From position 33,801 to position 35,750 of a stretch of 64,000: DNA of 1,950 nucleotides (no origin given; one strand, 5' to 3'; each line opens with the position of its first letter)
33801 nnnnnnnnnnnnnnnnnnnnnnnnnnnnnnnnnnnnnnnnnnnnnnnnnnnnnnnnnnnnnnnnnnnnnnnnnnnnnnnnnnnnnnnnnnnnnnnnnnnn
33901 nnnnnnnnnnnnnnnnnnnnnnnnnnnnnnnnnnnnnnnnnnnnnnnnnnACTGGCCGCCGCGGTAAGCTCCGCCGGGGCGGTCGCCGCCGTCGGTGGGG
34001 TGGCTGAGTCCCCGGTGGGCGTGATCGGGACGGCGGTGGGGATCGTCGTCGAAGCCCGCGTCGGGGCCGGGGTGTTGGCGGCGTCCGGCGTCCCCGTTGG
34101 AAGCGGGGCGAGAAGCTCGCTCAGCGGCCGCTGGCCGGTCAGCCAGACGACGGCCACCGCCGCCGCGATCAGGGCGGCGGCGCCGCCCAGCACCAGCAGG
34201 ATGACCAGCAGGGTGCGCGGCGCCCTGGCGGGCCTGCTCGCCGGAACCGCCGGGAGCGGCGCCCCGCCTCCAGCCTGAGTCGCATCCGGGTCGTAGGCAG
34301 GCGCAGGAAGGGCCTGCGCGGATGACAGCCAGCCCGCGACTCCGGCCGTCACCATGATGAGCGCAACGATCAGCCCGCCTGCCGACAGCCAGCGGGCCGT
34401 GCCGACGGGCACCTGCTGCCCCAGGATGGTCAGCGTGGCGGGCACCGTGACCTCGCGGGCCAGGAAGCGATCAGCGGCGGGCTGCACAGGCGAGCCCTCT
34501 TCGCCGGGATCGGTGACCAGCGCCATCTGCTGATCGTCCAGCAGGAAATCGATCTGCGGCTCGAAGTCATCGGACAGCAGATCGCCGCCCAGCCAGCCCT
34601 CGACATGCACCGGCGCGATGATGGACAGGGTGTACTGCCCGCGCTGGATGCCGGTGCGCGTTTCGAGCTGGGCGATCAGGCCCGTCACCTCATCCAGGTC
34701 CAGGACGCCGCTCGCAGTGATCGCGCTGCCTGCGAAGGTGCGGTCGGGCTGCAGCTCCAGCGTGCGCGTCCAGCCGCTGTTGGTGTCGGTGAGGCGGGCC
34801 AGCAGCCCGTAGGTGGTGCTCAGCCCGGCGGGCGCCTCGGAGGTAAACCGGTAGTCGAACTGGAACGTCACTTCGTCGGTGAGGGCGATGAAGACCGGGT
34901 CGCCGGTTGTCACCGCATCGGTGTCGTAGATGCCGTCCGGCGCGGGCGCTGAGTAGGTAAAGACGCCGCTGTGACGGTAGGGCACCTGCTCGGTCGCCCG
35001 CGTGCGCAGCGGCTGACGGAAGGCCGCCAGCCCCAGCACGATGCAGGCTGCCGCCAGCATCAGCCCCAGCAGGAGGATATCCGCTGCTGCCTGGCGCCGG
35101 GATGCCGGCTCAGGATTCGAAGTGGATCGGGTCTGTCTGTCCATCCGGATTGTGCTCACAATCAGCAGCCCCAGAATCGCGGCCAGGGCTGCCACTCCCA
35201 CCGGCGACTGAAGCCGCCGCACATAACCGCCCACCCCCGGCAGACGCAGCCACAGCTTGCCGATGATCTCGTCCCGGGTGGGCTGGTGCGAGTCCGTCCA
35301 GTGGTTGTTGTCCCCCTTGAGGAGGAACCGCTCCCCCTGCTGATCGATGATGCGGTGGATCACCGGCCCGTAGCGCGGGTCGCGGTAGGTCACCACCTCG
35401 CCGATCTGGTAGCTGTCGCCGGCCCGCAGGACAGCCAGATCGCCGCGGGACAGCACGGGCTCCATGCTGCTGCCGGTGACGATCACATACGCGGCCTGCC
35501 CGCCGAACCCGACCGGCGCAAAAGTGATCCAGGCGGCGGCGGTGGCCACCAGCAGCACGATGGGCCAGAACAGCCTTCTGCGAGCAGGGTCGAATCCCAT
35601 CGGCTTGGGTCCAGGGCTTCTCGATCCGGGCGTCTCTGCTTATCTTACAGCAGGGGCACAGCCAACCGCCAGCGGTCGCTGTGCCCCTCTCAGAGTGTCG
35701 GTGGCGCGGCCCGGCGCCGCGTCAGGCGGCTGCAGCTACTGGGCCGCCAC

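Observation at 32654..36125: Secreted-protein operon built around a SipW-type signal peptidase fused to an FGE/SUMF1 domain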

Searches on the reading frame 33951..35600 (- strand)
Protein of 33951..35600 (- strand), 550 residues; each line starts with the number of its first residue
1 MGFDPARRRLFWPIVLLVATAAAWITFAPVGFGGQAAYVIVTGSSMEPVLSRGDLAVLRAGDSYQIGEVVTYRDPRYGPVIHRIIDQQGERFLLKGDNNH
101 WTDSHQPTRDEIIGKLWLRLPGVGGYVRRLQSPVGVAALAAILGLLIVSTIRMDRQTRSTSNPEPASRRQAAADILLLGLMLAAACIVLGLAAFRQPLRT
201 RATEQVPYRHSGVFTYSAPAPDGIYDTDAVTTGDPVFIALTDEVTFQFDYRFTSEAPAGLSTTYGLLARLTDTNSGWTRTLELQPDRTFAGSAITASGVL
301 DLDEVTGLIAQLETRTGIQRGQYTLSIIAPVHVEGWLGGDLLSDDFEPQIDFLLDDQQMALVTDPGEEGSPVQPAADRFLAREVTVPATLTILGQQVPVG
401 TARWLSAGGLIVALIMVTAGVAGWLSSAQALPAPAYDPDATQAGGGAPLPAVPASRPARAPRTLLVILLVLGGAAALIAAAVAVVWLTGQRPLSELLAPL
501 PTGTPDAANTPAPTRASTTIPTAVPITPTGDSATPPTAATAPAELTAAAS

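Call 45: search_protein_representatives(protein=window:33951-35600:-)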
Query: 550 residues. Proteins with E-value up to 0.001 (for the whole library): 9652; up to 1e-10: 3021; up to 1e-30: 983. The best 150 are listed.
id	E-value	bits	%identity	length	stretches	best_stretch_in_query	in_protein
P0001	0.0e+00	1193.0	100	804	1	1-550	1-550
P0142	2.2e-104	366.5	46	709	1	17-426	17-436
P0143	1.4e-100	353.9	43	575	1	8-425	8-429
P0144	1.9e-98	346.9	44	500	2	165-428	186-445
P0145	3.8e-98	345.9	45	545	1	16-427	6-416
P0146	3.8e-96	339.3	45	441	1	16-412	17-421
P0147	5.3e-96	338.8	41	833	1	13-426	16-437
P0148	9.7e-96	338.0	44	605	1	15-417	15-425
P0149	1.4e-95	337.4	43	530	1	12-415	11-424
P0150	2.7e-94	333.2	45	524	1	11-425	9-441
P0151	3.5e-94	332.8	39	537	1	14-433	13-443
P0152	3.6e-94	332.8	43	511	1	10-413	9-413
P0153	2.1e-93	330.2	43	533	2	5-153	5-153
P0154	2.5e-93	330.0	42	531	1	9-427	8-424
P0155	3.7e-93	329.4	43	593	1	16-416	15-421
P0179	5.6e-86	305.8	37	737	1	14-485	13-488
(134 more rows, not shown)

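Call 47: search_protein_families(library=pfam, alignment_id=A2, max_evalue=0.00001)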
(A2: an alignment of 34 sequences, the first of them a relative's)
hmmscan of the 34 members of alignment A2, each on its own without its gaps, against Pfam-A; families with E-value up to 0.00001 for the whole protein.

A. member 1, P0142 (709 aa): 4 families
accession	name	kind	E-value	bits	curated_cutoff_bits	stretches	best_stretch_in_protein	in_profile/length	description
PF13487.12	HD_5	-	1.2e-36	126.4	27.2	1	540-700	7-170/170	HD domain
PF01966.28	HD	-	6e-17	62.4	22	1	549-665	3-112/116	HD domain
PF00717.28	Peptidase_S24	-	3.2e-09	36.9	23.3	1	31-103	30-100/116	Peptidase S24-like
PF17231.7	DUF5305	-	2.1e-08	34.3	29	1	286-507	1-217/217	Family of unknown function (DUF5305)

B. families by the number of members that match (of 34 scanned): 7 families
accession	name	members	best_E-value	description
PF00717.28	Peptidase_S24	32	4.1e-11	Peptidase S24-like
PF17231.7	DUF5305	21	1.4e-13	Family of unknown function (DUF5305)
PF00563.25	EAL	19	9.2e-64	EAL domain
PF13487.12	HD_5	7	1.2e-41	HD domain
PF01966.28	HD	7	1.1e-19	HD domain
PF03781.23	FGE-sulfatase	3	2.1e-53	Sulfatase-modifying factor enzyme 1-like domain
PF10502.14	Peptidase_S26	2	4.8e-06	Signal peptidase, peptidase S26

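Call 57: find_homologous_proteins(query=window:34221-35600:-, max_evalue=1e-20)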
Query window:34221-35600:- (460 aa): 29 proteins with E <= 1e-20 among 8000 candidates.
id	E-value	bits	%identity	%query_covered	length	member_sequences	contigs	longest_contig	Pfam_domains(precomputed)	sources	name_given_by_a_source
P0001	0.0e+0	1013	100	100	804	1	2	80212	PF00717.29,PF03781.23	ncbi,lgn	-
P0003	1.4e-100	355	43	83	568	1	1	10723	PF17231.8,PF00717.29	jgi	jgi:signal peptidase I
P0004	8.6e-100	353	42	87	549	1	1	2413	PF17231.8,PF00717.29,PF10502.15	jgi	-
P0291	1.3e-98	349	46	77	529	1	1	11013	PF17231.8,PF00717.29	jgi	jgi:signal peptidase I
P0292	7.8e-97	343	42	86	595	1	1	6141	PF17231.8,PF00717.29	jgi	jgi:signal peptidase I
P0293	2.0e-95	338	41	82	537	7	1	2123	PF17231.8,PF00717.29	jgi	-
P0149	2.7e-95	338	41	85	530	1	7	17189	PF17231.8,PF00717.29,PF10502.15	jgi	jgi:signal peptidase I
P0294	3.4e-95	338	43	85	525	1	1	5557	PF17231.8,PF00717.29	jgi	jgi:signal peptidase I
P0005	7.3e-94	333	42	85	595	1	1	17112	PF00717.29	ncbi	ncbi:MAG: signal peptidase I [Roseiflexaceae bacterium]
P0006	1.5e-93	332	42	93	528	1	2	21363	PF17231.8,PF00717.29,PF10502.15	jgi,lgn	jgi:signal peptidase I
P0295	7.1e-93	330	41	79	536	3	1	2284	PF17231.8,PF00717.29,PF10502.15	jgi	jgi:signal peptidase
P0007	3.7e-92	328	40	83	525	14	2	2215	PF17231.8,PF00717.29,PF10502.15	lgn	-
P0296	2.2e-91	325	43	82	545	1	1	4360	PF17231.8,PF00717.29,PF10502.15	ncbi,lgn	-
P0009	5.2e-90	321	40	88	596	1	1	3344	PF17231.8,PF00717.29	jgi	jgi:signal peptidase I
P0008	1.2e-89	319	38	97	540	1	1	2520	PF17231.8,PF00717.29,PF10502.15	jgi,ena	-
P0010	2.8e-89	318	40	85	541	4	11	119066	PF17231.8,PF00717.29,PF10502.15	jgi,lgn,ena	jgi:signal peptidase I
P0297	1.9e-86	309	39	89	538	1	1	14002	PF17231.8,PF00717.29,PF10502.15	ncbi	ncbi:MAG TPA: signal peptidase I [Nitrolancea sp.]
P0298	2.6e-86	308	39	89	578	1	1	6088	PF17231.8,PF00717.29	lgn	-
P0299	1.4e-82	296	37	97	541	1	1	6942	PF17231.8,PF00717.29,PF10502.15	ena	-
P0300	3.4e-81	292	39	85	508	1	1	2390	PF17231.8,PF00717.29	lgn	-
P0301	1.2e-72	263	36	90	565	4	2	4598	PF17231.8,PF00717.29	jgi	jgi:signal peptidase I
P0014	8.1e-72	261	36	88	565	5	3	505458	PF17231.8,PF00717.29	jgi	jgi:signal peptidase I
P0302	1.3e-70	257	32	90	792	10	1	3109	PF17231.8,PF00717.29,PF00563.26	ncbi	-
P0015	2.9e-69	252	43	36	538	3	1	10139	PF17231.8,PF00717.29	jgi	jgi:signal peptidase I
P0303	1.2e-68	250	37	82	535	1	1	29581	PF17231.8,PF00717.29,PF10502.15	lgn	-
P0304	1.6e-63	233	37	80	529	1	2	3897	PF17231.8,PF00717.29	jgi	jgi:signal peptidase I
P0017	2.7e-63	233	36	76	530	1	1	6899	PF17231.8,PF00717.29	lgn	-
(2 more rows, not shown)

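Call 64: predict_structure(alignment_id=A3)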
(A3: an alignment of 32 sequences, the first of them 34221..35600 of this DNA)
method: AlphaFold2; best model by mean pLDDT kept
length: 460 residues; sequences in the alignment: 32
mean_pLDDT: 84.0   pTM: 0.60
mean pLDDT of the five models: 84.0, 83.0, 82.3, 82.2, 81.8
residues with pLDDT >= 90: 249; 70-90: 124; 50-70: 61; < 50: 26
segments of 3 or more residues with pLDDT < 50: 1-3, 27-33, 444-448, 453-456, 458-460
pLDDT, mean of each block of 10 residues (from residue 1): 56 71 57 62 68 87 93 86 94 86 90 92 83 75 73 61 68 88 92 93 94 97 90 95 98 96 98 92 98 98 95 88 95 96 97 95 76 95 92 86 94 93 82 56 48 46
secondary structure, 60 per line:
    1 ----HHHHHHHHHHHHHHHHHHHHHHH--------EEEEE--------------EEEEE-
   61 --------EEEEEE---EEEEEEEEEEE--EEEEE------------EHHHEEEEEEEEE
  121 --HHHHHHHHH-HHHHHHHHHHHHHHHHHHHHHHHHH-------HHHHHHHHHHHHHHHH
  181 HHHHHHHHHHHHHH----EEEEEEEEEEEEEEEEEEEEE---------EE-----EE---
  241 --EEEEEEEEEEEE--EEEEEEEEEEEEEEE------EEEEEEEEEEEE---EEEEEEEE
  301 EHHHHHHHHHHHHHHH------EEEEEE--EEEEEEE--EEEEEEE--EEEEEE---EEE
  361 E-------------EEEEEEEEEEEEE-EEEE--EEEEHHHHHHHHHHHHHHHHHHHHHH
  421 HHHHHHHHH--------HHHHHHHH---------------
elements in order: H5-27 E36-40 E55-59 E69-74 E78-88 E91-95 E112-120 H123-131 H133-157 H165-194 E199-219 E243-254 E257-271 E278-289 E293-301 H302-316 E323-328 E331-337 E340-346 E349-354 E358-361 E375-387 E389-392 E395-398 H399-429 H438-445

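Call 66: fold_search(model_id=the predicted structure, library=pdb)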
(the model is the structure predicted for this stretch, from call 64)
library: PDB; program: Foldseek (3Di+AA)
matches with E <= 10: 1578; with E <= 0.001: 4
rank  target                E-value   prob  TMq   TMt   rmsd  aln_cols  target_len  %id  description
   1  3but                  4.5e-04  1.00  0.17  0.46   6.7       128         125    9  Crystal structure of protein Af_0446 from Archaeoglobus fulgidus (released 2008-01-15)
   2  6zlx                  6.0e-04  0.77  0.14  0.24  23.0       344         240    6  The structure of the ClpX-associated factor PDIP38 (released 2021-07-14)
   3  8b7d                  7.6e-04  0.91  0.14  0.32  12.6       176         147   11  Luminal domain of TMEM106B (released 2023-07-19)
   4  8q2h                  9.5e-04  0.87  0.14  0.06  16.9       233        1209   11  beta-galactosidase from Bacillus circulans (released 2024-10-16)
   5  4n31_A                1.2e-03  1.00  0.17  0.53   3.0       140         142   18  Structure and activity of Streptococcus pyogenes SipA: a signal peptidase homologue essential for pilus polymerisation (released 2014-08-20)
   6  1xq4_A                1.6e-03  0.94  0.14  0.36  10.2       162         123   10  Crystal Structure of the Putative ApaA Protein from Bordetella pertussis, Northeast Structural Genomics Target BeR40 (released 2004-11-09)
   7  1xq4_B                1.9e-03  0.92  0.14  0.36  10.2       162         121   10  Crystal Structure of the Putative ApaA Protein from Bordetella pertussis, Northeast Structural Genomics Target BeR40 (released 2004-11-09)
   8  7x8b_C                1.9e-03  0.63  0.11  0.25  14.2       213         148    9  Crystal structure of ENL T1 mutant YEATS domain in complex with histone H3 acetylation at K27 (released 2023-01-18)
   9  2ho0                  2.8e-03  1.00  0.16  0.49   4.3        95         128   17  Structure of a Hyper-cleavable Monomeric Fragment of Phage Lambda Repressor Containing the Cleavage Site Region (released 2006-09-19)
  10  6z9c                  2.8e-03  0.41  0.14  0.21  25.4       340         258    9  Structure of human POLDIP2, a multifaceted adaptor protein in metabolism and genome stability (released 2020-06-17)
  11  1f39_A                3.1e-03  1.00  0.16  0.61   3.8        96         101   18  CRYSTAL STRUCTURE OF THE LAMBDA REPRESSOR C-TERMINAL DOMAIN (released 2000-07-26)
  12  8gmu_A                3.3e-03  1.00  0.16  0.50   3.8        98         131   16  Structure of lambda repressor in complex with RecA filament (released 2022-12-21)
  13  1ggu_A                3.3e-03  0.35  0.14  0.10  24.6       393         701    8  HUMAN FACTOR XIII WITH CALCIUM BOUND IN THE ION SITE (released 1999-09-16)
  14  1kca_A                3.5e-03  1.00  0.16  0.64   3.7        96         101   18  Crystal Structure of the lambda Repressor C-terminal Domain Octamer (released 2001-12-21)
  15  1xvs_A                3.7e-03  0.97  0.15  0.40  11.7       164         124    9  Crystal structure of apaG Protein from Vibrio cholerae (released 2004-12-14)
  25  4n31_B                7.8e-03  1.00  0.17  0.55   2.2       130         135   16  Structure and activity of Streptococcus pyogenes SipA: a signal peptidase homologue essential for pilus polymerisation (released 2014-08-20)
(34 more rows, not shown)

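Call 67: find_encoding_contigs(protein=P0147, flank=5000, max_places=2)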
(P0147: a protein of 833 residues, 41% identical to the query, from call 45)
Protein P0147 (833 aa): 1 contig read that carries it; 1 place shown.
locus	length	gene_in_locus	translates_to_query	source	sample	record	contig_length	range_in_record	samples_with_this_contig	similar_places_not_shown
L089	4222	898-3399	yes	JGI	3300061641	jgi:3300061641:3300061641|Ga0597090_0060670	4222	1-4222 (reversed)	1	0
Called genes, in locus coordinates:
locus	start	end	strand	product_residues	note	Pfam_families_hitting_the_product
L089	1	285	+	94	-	?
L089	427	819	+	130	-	-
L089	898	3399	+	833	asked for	PF00717:Peptidase_S24, PF03781:FGE-sulfatase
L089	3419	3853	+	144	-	PF00353:HemolysinCabind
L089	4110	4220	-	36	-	?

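Call 68: find_encoding_contigs(protein=P0179, flank=5000, max_places=2)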
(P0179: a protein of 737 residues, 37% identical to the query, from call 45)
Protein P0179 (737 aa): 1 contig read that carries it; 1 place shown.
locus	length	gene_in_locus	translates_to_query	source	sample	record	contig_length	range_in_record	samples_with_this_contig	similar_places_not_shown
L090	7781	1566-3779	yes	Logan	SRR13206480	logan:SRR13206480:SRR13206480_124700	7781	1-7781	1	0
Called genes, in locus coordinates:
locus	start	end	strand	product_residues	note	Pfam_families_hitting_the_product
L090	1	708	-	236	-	?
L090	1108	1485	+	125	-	-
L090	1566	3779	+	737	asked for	PF00717:Peptidase_S24, PF03781:FGE-sulfatase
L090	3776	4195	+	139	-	-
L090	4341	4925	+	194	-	PF04167:DUF402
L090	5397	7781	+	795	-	?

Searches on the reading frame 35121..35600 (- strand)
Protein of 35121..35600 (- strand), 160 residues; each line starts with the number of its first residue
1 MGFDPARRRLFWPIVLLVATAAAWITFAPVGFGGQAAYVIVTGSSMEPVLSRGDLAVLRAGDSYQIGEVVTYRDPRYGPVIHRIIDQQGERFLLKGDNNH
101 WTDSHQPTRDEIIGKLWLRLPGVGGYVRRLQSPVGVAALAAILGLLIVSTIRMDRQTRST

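Call 37: search_solved_structures(query=window:35121-35600:-, max_evalue=0.01, show_alignments=2)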
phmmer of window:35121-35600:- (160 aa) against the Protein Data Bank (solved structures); distinct sequences matched with E-value up to 0.01: 3.
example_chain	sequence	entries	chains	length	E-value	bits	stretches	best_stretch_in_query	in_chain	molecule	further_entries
7p2p_A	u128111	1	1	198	8.8e-10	42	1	17-137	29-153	Signal peptidase complex catalytic subunit SEC11A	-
9rjb_A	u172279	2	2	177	1.7e-09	41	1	8-137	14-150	Signal peptidase complex catalytic subunit SEC11A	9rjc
7p2q_A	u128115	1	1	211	1.4e-08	38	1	8-137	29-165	Signal peptidase complex catalytic subunit SEC11C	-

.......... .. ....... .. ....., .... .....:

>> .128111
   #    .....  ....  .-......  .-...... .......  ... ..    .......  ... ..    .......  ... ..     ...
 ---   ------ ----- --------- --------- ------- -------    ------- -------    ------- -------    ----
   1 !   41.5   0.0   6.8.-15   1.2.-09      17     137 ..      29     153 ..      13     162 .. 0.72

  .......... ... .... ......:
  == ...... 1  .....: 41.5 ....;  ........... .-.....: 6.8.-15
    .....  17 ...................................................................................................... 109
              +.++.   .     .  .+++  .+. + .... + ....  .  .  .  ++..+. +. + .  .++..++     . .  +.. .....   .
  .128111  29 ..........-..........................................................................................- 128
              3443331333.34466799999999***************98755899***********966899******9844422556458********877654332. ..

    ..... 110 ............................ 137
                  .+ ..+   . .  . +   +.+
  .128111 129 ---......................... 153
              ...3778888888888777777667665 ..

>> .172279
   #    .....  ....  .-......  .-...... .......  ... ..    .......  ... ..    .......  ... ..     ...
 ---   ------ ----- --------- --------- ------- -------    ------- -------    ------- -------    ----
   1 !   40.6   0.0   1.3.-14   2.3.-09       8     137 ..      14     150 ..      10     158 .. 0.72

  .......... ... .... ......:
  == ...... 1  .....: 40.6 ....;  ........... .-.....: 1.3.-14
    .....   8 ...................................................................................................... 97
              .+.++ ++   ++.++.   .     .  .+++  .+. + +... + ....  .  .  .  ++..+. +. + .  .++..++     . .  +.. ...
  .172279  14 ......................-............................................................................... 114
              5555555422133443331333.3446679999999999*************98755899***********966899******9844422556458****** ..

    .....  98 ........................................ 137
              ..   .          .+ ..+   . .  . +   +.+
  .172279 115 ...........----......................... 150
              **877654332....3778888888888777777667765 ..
